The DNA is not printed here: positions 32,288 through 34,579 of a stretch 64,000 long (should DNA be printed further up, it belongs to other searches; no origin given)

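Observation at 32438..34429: Pentaheme c-type cytochrome carrying a T9SS C-terminal sorting domain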

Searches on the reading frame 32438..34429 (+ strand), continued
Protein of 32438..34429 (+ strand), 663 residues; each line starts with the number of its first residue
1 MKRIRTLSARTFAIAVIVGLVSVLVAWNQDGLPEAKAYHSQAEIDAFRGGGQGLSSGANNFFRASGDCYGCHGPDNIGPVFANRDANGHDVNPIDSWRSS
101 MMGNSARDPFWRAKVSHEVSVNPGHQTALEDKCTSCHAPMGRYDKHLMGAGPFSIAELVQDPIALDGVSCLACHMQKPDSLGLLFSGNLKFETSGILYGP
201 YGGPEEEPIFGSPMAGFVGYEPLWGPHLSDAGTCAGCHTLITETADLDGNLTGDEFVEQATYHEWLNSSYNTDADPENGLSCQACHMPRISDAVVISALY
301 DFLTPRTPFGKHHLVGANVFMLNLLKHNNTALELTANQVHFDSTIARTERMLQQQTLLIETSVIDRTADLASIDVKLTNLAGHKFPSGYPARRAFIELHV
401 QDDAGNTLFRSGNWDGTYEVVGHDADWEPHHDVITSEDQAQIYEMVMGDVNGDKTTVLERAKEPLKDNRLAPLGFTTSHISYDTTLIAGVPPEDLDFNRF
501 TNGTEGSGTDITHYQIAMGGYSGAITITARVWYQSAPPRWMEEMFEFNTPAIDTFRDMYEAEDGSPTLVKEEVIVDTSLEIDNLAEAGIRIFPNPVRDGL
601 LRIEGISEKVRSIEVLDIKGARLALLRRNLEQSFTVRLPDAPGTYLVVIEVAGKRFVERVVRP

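Call 40: search_solved_structures(query=A2, max_evalue=1, show_alignments=3)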
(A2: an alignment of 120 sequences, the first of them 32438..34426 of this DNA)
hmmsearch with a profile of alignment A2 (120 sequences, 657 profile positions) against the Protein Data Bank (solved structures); distinct sequences matched with E-value up to 1: 9.
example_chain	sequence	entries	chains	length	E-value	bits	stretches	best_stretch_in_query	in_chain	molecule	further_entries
5ze8_A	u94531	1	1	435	0.00019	23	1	350-406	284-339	cytochrome c552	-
9wt8_A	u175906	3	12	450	0.05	15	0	364-404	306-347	Cytochrome c,Multiheme cytochrome c selenoprotein (MccSep)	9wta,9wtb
9wt9_A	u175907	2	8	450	0.07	14.5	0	364-404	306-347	Cytochrome c,Multiheme cytochrome c selenoprotein mutant (MccSep U325A) | Cytochrome c,Multiheme cytochrome c selenoprotein (MccSep)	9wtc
8h97_A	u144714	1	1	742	0.093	14.1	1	580-650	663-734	Beta-agarase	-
8glk_D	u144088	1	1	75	0.1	14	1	583-655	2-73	Endonuclease I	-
5jvk_A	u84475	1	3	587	0.21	12.9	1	578-656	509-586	Uncharacterized protein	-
9h19_C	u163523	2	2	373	0.37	12.1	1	218-283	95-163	Photosynthetic reaction center cytochrome c subunit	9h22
9bh5_CU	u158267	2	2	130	0.48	11.8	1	587-633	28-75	Large ribosomal subunit protein eL22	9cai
5hfs_A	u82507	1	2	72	0.59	11.5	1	604-656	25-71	Gingipain R2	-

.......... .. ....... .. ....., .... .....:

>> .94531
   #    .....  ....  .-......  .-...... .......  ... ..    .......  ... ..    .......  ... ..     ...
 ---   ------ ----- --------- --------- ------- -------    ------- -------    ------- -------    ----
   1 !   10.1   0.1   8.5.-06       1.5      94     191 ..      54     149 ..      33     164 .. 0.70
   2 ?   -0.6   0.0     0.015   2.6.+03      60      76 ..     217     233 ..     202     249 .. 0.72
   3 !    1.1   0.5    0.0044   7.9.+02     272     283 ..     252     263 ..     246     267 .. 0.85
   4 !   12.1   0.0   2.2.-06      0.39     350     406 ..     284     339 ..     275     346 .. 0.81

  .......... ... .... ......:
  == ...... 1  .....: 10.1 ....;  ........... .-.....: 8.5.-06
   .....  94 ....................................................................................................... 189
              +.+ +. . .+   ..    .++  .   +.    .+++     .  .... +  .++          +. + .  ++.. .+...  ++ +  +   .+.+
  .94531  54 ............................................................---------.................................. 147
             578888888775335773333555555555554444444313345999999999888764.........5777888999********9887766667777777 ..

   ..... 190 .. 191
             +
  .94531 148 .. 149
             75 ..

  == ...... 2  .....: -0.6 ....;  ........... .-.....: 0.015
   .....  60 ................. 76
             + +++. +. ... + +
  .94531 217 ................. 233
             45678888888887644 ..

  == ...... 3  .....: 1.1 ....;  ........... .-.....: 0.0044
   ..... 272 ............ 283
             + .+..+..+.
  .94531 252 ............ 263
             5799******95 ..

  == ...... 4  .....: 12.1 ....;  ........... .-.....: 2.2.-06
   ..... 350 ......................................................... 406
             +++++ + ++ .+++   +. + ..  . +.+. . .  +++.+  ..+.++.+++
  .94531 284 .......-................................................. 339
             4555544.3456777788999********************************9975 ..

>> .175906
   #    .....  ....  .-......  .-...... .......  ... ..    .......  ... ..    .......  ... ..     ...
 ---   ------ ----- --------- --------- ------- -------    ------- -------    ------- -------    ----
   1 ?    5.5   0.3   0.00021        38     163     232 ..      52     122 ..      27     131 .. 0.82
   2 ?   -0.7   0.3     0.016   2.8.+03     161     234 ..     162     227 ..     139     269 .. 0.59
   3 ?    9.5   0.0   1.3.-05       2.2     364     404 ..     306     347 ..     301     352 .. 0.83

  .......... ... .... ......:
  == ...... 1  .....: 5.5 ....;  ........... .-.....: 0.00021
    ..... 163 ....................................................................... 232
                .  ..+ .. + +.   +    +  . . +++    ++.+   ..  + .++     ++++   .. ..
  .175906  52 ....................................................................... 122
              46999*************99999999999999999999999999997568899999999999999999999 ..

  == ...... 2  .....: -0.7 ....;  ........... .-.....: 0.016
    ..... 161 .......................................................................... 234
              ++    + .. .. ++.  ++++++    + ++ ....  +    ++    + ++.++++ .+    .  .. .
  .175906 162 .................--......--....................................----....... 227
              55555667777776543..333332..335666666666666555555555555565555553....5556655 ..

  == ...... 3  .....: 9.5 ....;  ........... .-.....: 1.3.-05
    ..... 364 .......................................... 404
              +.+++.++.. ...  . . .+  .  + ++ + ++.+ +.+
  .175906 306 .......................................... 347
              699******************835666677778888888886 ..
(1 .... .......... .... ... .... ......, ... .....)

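Call 41: predict_structure(alignment_id=A2)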
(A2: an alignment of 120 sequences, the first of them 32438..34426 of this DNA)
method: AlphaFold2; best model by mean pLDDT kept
length: 663 residues; sequences in the alignment: 120
mean_pLDDT: 76.0   pTM: 0.72
mean pLDDT of the five models: 76.0, 74.6, 74.6, 74.4, 70.0
residues with pLDDT >= 90: 157; 70-90: 291; 50-70: 145; < 50: 70
segments of 3 or more residues with pLDDT < 50: 1-3, 30-38, 260-270, 278-281, 283-290, 301-312, 425-433, 448-450
pLDDT, mean of each block of 10 residues (from residue 1): 62 86 63 42 51 80 81 58 62 75 88 91 90 90 95 94 87 85 79 83 60 72 77 70 76 68 43 50 48 52 46 62 92 86 81 82 85 87 65 84 91 87 53 51 59 67 64 72 59 74 84 84 91 85 91 96 91 79 76 90 88 93 87 91 93 88 90
secondary structure, 60 per line:
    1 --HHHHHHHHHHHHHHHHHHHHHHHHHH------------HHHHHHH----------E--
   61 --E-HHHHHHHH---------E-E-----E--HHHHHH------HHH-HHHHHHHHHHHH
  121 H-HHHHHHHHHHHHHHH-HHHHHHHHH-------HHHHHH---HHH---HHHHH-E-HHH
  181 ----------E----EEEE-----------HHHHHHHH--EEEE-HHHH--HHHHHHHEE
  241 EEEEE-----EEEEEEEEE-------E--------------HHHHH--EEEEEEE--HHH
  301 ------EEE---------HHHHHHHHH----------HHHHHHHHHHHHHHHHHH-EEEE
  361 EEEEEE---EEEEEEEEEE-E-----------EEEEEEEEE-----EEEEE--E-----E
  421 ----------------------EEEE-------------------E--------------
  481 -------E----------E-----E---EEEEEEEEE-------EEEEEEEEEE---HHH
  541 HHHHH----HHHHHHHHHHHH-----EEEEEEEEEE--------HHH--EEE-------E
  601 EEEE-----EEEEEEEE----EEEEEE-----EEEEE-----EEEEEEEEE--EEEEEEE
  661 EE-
elements in order (helices of 4 or more, strands of 3 or more residues): H3-28 H41-47 H65-72 H93-98 H109-121 H123-137 H139-147 H155-160 H170-174 E196-199 H211-218 E221-224 H226-229 H232-238 E239-245 E251-259 H282-286 E289-295 E307-309 H319-327 H338-355 E357-366 E370-379 E393-401 E407-411 E443-446 E509-517 E525-534 H538-545 H550-561 E567-576 E590-592 E600-604 E610-617 E622-627 E633-637 E643-651 E654-662

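Call 43: search_protein_representatives(protein=window:32438-34426:+)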
Query: 663 residues. Proteins with E-value up to 0.001 (for the whole library): 2739; up to 1e-10: 1599; up to 1e-30: 623. The best 150 are listed.
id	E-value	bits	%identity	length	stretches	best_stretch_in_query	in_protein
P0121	2.9e-202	690.1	51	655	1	10-661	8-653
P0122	2.3e-199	680.5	50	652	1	17-662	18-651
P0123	1.2e-188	645.1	48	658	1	21-662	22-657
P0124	7.0e-187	639.3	50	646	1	35-661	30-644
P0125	7.1e-185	632.7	51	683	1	26-651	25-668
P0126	5.5e-182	623.2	49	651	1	18-625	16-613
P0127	9.8e-178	609.1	49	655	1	58-662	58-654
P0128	3.7e-170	584.0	47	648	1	34-662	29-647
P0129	3.3e-167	574.3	46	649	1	53-649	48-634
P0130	1.5e-166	572.2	49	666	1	58-662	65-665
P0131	3.2e-165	567.7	46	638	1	23-662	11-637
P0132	5.8e-165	566.9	47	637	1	52-661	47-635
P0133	2.8e-162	558.0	44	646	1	21-660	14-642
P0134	2.4e-160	551.6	46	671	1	46-661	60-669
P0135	5.4e-160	550.5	48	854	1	21-582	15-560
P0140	7.0e-144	497.2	42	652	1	28-657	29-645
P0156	8.9e-122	424.2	41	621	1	52-628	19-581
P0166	1.4e-112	393.8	41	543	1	59-570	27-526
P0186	6.7e-94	332.1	37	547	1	53-569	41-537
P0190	2.8e-89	316.8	40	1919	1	58-572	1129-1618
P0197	3.0e-86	306.8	40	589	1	50-570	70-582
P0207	1.1e-83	298.3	40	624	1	61-569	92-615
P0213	8.9e-83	295.3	37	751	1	61-573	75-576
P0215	1.1e-82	295.0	37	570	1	50-567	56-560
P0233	6.3e-78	279.3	38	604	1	62-569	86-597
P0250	1.5e-75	271.4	37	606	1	67-562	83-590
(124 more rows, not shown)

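Call 45: list_cluster_members(proteins=[P0121, P0140, P0156, P0166, P0186, P0197, P0207, P0215, P0233, P0250])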
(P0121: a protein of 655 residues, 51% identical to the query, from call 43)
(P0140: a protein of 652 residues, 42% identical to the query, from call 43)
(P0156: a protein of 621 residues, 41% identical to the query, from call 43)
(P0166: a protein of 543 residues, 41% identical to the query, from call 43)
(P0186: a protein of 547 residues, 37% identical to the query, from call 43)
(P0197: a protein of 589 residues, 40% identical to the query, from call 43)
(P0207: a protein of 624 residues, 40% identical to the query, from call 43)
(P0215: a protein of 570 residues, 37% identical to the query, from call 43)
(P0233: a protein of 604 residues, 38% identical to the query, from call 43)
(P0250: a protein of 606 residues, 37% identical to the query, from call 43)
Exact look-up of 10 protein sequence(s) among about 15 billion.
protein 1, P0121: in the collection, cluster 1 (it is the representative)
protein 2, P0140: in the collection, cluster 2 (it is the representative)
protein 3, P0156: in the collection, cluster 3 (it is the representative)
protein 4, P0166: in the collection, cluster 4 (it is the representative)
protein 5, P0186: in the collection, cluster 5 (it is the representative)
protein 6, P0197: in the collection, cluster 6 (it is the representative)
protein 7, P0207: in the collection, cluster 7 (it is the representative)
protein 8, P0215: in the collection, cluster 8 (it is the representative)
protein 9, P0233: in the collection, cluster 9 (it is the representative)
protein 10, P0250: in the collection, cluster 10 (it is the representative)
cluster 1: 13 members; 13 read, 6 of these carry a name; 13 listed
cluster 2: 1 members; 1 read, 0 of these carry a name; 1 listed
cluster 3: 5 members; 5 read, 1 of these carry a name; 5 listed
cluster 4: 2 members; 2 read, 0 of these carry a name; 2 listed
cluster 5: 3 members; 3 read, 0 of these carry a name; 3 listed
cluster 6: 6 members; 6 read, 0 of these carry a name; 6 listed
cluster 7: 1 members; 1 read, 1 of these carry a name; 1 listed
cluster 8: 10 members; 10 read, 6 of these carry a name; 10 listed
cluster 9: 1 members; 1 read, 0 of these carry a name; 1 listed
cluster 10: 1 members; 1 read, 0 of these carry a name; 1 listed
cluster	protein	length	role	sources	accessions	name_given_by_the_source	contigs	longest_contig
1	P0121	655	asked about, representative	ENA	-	-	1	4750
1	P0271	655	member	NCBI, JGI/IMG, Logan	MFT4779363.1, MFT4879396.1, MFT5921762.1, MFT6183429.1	MAG: hypothetical protein ACI80P_001832 [Flavobacteriales bacterium] | hypothetical protein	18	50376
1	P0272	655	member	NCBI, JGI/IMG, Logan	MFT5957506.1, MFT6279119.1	MAG: hypothetical protein ACJAU0_001946 [Flavobacteriales bacterium] | hypothetical protein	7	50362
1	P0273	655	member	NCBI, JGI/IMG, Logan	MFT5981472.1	MAG: hypothetical protein ACI898_002252 [Flavobacteriales bacterium] | hypothetical protein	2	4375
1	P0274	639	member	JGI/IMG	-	hypothetical protein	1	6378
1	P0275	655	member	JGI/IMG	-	hypothetical protein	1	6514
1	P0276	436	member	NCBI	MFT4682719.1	MAG: hypothetical protein ACI87M_000215, partial [Yoonia sp.]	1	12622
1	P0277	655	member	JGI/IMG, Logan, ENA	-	-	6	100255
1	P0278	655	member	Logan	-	-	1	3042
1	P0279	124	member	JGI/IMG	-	-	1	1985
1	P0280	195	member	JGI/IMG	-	-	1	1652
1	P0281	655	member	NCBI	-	-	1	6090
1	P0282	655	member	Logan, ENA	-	-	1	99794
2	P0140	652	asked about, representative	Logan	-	-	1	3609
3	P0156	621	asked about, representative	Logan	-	-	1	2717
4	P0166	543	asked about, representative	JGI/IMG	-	-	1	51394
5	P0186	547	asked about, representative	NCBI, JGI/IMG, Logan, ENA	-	-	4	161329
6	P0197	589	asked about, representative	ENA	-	-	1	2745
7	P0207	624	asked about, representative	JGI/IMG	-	hypothetical protein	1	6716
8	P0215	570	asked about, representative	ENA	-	-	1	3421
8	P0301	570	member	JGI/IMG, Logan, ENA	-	-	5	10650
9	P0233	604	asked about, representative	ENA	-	-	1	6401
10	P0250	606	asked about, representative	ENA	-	-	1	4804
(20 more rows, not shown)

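Call 48: find_related_loci(query=A3, collection=genome_contigs, flank=8000)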
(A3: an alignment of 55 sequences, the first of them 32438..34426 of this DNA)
Query A3 (663 aa) in genome_contigs; peptide patterns used: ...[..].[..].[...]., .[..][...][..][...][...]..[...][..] (x = any residue, [..] = any of these).
600 stretches matched a pattern (row limit reached: there are more); 595 encode a relative of the query (tblastn E <= 1e-3); the best 80 are kept; 80 distinct loci.
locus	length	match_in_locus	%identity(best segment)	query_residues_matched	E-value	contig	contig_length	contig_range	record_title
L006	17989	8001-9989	95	1-663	0e+0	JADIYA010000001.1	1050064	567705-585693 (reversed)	MAG: Flavobacteriales bacterium isolate AalE_18-Q3-R2-46_BAT3C.189 tig00000646-10-10478310, whole genome shotgun sequenc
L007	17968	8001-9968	68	1-661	0e+0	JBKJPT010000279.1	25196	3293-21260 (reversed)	MAG: Flavobacteriales bacterium isolate ant_bin.469 k117_4111307, whole genome shotgun sequence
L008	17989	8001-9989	67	1-661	0e+0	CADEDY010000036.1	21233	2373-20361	MAG: uncultured Bacteroidetes bacterium isolate Bacteroidetes sp. RBC078 genome assembly, contig: MAG078_36, whole genom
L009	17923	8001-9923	61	13-661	0e+0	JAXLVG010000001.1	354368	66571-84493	MAG: Flavobacteriales bacterium isolate STL-BAC50 C1.239.fa-1, whole genome shotgun sequence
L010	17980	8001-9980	58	1-661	0e+0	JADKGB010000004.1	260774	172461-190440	MAG: Flavobacteriales bacterium isolate Ribe_18-Q3-R11-54_BAT3C.87 tig00004425-10-2599060, whole genome shotgun sequence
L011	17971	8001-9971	59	1-661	0e+0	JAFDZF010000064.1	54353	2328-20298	MAG: Bacteroidetes bacterium isolate SZAS-76 CK_MAG-21__64__length-54353, whole genome shotgun sequence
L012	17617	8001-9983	66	1-661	0e+0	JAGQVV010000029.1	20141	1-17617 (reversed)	MAG: Flavobacteriales bacterium isolate HKST-UBA112 2012-05-30_1_(paired)_contig_20644, whole genome shotgun sequence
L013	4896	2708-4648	50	8-662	0e+0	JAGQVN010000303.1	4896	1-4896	MAG: Flavobacteriales bacterium isolate HKST-UBA105 k127_3504649, whole genome shotgun sequence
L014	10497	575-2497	51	10-662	0e+0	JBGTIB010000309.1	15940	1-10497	MAG: Flavobacteriales bacterium isolate JTS-RE253 k141_2081109, whole genome shotgun sequence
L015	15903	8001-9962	50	7-662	0e+0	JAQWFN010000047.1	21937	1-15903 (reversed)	MAG: Flavobacteriales bacterium isolate cluster1_bin.1 k141_757893, whole genome shotgun sequence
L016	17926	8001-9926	50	10-662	0e+0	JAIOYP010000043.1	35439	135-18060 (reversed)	MAG: Flavobacteriales bacterium isolate Tobar13m-G11 Tobar13m-C1398, whole genome shotgun sequence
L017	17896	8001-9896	51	19-662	0e+0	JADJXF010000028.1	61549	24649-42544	MAG: Flavobacteriales bacterium isolate Kalu_18-Q3-R12-55_MAXAC.064 tig00010288-10-614190, whole genome shotgun sequence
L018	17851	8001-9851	51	36-662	0e+0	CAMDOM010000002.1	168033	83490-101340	MAG: Chryseobacterium gleum isolate TrE-03may19-215 genome assembly, contig: TrE-03may19-C14, whole genome shotgun seque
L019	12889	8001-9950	49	1-662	0e+0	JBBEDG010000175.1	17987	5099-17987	MAG: Flavobacteriales bacterium isolate LejiaF_58_12 Lejia_F_4502_length_17987_cov_7, whole genome shotgun sequence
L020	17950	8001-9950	50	1-662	0e+0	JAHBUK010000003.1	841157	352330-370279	MAG: Flavobacteriales bacterium isolate ACE_BAC31 BAC31_3, whole genome shotgun sequence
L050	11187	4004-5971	44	3-662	2e-177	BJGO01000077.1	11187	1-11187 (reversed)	Bacteroidota bacterium LBMAG_Bacteroidetes_epi.bin4 DNA, sequence077, whole genome shotgun sequence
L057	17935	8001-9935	45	4-662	7e-176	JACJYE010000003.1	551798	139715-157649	MAG: Lewinellaceae bacterium isolate HK-STAS-BACT-30 HK-STAS-BACT-30_3, whole genome shotgun sequence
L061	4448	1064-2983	44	14-662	2e-180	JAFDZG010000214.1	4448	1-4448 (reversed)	MAG: Bacteroidetes bacterium isolate SZAS-77 CK_MAG-49__214__length-4448, whole genome shotgun sequence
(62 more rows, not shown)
